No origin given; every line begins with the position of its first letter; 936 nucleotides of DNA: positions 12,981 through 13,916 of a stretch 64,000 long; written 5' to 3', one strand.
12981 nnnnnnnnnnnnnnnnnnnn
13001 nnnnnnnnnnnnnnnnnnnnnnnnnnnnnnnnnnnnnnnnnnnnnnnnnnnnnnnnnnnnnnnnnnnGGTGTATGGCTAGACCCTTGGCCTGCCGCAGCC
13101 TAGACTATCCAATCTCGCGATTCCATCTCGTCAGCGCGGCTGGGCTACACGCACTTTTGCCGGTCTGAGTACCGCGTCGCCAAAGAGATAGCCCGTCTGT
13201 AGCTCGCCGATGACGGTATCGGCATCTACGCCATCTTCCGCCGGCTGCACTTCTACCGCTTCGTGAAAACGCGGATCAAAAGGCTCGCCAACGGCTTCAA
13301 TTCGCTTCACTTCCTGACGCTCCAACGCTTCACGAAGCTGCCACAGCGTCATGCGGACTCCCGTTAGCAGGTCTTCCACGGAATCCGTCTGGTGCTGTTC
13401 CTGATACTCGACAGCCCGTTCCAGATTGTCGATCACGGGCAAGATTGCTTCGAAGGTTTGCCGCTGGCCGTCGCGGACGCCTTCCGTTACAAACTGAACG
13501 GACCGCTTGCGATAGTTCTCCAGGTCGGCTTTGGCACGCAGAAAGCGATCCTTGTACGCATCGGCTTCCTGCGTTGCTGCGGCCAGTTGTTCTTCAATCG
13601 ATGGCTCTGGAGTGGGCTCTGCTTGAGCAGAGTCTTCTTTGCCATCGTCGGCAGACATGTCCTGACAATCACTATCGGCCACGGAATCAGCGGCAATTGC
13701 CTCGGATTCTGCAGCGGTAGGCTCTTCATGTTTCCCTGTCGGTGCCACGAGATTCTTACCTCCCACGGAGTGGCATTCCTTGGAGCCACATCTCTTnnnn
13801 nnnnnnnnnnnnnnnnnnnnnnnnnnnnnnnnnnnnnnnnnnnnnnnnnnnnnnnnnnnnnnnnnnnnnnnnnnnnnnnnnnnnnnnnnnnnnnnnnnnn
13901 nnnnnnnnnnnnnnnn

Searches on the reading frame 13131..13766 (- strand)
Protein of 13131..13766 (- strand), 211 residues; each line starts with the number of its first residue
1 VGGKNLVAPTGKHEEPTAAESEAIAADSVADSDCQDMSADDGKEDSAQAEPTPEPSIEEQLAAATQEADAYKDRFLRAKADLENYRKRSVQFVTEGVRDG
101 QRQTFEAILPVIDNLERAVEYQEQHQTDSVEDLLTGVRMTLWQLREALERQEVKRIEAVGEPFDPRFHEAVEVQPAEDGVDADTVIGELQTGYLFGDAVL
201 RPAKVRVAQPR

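Call 8: search_protein_families(library=pfam, proteins=[window:13131-13766:-])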
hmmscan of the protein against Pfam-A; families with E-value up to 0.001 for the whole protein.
window:13131-13766:- (211 aa): 1 family
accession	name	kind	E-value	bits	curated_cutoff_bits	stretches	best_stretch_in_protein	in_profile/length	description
PF01025.24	GrpE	-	2.7e-45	154.5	25.8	1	46-209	5-165/165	GrpE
